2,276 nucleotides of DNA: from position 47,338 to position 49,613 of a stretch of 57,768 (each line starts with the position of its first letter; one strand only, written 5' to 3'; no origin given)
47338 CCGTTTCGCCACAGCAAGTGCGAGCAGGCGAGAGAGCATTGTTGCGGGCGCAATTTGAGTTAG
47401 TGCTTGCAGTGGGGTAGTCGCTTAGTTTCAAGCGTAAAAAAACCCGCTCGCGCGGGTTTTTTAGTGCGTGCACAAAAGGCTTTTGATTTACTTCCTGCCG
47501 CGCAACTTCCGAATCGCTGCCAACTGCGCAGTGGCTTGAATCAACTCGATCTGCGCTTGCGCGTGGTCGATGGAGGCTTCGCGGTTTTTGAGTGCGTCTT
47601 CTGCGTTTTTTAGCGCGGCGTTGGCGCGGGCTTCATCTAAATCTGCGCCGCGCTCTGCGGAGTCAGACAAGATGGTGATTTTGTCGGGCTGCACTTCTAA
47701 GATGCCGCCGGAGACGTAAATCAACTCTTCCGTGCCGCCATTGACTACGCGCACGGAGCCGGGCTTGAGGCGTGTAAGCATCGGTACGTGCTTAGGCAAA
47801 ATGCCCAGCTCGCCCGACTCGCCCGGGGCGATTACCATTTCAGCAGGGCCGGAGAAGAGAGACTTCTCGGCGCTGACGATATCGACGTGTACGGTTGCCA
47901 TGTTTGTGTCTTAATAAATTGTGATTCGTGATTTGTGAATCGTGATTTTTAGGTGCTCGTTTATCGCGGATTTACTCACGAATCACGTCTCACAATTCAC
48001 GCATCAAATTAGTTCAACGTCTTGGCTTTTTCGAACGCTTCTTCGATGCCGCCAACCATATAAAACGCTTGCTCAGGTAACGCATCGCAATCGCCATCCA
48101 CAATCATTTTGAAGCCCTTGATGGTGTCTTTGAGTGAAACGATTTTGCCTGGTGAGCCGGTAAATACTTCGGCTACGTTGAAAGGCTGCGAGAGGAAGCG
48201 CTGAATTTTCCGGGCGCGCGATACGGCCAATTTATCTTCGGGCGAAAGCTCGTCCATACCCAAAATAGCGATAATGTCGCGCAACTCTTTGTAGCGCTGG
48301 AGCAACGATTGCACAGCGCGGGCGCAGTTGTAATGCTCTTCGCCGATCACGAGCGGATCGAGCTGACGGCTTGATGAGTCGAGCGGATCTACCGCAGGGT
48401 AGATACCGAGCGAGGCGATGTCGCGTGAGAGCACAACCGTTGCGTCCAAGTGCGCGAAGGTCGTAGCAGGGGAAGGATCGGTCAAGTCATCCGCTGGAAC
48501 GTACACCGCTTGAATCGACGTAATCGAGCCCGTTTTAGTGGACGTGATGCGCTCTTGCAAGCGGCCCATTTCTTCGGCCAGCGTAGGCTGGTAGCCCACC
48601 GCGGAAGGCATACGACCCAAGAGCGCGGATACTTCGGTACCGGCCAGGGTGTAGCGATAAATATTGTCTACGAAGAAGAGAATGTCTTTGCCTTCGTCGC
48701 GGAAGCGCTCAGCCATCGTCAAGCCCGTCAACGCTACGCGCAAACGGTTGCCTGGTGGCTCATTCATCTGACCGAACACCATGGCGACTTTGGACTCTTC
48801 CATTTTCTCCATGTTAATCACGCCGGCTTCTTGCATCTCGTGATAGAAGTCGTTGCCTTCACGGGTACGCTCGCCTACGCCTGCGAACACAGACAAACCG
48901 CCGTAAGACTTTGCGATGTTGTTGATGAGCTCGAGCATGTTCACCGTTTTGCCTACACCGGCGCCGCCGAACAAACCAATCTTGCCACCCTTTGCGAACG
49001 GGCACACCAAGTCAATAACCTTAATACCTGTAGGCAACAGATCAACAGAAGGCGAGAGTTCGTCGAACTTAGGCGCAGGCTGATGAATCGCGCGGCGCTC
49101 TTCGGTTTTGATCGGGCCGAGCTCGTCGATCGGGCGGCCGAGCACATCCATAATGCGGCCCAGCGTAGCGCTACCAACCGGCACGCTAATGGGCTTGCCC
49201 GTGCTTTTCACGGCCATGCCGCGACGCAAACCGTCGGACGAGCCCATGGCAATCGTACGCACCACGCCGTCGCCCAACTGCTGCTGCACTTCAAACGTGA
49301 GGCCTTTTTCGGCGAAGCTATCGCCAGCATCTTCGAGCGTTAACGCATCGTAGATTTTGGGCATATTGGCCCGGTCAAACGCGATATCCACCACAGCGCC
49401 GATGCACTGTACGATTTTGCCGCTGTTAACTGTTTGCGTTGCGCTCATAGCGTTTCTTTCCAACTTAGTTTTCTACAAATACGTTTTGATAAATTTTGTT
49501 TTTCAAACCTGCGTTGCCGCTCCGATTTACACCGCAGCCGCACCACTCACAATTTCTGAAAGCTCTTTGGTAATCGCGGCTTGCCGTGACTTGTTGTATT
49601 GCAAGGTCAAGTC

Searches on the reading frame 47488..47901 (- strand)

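Call 46: search_protein_families(library=pfam, proteins=[window:47488-47901:-], max_evalue=0.00001)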
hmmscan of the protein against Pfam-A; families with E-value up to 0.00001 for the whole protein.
window:47488-47901:- (137 aa): 2 families
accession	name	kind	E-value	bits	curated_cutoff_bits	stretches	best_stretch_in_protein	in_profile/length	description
PF02823.21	ATP-synt_DE_N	-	4.1e-31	107.3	27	1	4-82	1-80/80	ATP synthase, Delta/Epsilon chain, beta-sandwich domain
PF00401.25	ATP-synt_DE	-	6.8e-08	33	24.6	1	87-130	2-46/47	ATP synthase, Delta/Epsilon chain, long alpha-helix domain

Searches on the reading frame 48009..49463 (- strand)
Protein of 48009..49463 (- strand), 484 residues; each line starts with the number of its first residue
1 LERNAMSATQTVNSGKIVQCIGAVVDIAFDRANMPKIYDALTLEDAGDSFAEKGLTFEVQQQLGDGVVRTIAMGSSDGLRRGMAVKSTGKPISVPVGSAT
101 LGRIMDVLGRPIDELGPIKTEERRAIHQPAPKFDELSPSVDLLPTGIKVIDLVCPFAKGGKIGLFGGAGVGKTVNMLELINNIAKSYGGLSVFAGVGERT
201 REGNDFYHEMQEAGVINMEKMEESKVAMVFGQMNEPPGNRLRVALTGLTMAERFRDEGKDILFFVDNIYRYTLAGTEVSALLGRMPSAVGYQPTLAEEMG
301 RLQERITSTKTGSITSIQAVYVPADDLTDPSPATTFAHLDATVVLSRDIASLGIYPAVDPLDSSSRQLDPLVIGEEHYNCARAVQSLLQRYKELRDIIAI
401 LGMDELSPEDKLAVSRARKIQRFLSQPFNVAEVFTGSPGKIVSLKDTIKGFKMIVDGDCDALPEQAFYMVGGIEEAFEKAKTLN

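Call 67: find_homologous_proteins(query=window:48009-49463:-, max_evalue=1e-100)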
Query window:48009-49463:- (484 aa): 8000 proteins with E <= 1e-100 among 8000 candidates; the best 120 are listed.
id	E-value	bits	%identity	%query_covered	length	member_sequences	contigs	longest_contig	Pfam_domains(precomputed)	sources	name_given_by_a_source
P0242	0.0e+0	1018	96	99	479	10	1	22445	PF02874.30,PF00006.32,PF22919.2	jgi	jgi:F-type H+/Na+-transporting ATPase subunit beta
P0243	2.3e-293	991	94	99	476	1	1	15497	PF02874.30,PF00006.32,PF22919.2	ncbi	-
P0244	2.2e-283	958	92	98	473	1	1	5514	PF02874.30,PF00006.32,PF22919.2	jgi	jgi:F-type H+/Na+-transporting ATPase subunit beta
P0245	5.5e-281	950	92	97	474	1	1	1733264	PF02874.30,PF00006.32,PF22919.2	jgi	jgi:F-type H+/Na+-transporting ATPase subunit beta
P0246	2.4e-280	948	92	97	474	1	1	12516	PF02874.30,PF00006.32,PF22919.2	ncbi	-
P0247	3.2e-280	948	91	98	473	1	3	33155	PF02874.30,PF00006.32,PF22919.2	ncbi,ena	-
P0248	3.2e-280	948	91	98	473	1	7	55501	PF02874.30,PF00006.32,PF22919.2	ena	-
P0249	5.0e-280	947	91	97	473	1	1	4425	PF02874.30,PF00006.32,PF22919.2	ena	-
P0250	9.7e-280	946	91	98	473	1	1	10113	PF02874.30,PF00006.32,PF22919.2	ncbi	-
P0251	1.3e-279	946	91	97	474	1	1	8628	PF02874.30,PF00006.32,PF22919.2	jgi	jgi:F-type H+/Na+-transporting ATPase subunit beta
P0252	1.3e-279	946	91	97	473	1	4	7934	PF02874.30,PF00006.32,PF22919.2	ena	-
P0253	1.4e-279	946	91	98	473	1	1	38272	PF02874.30,PF00006.32,PF22919.2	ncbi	-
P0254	1.4e-279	946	91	97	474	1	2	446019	PF02874.30,PF00006.32,PF22919.2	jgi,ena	-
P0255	1.6e-279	945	91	98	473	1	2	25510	PF02874.30,PF00006.32,PF22919.2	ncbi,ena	-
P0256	1.7e-279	945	91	97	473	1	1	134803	PF02874.30,PF00006.32,PF22919.2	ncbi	-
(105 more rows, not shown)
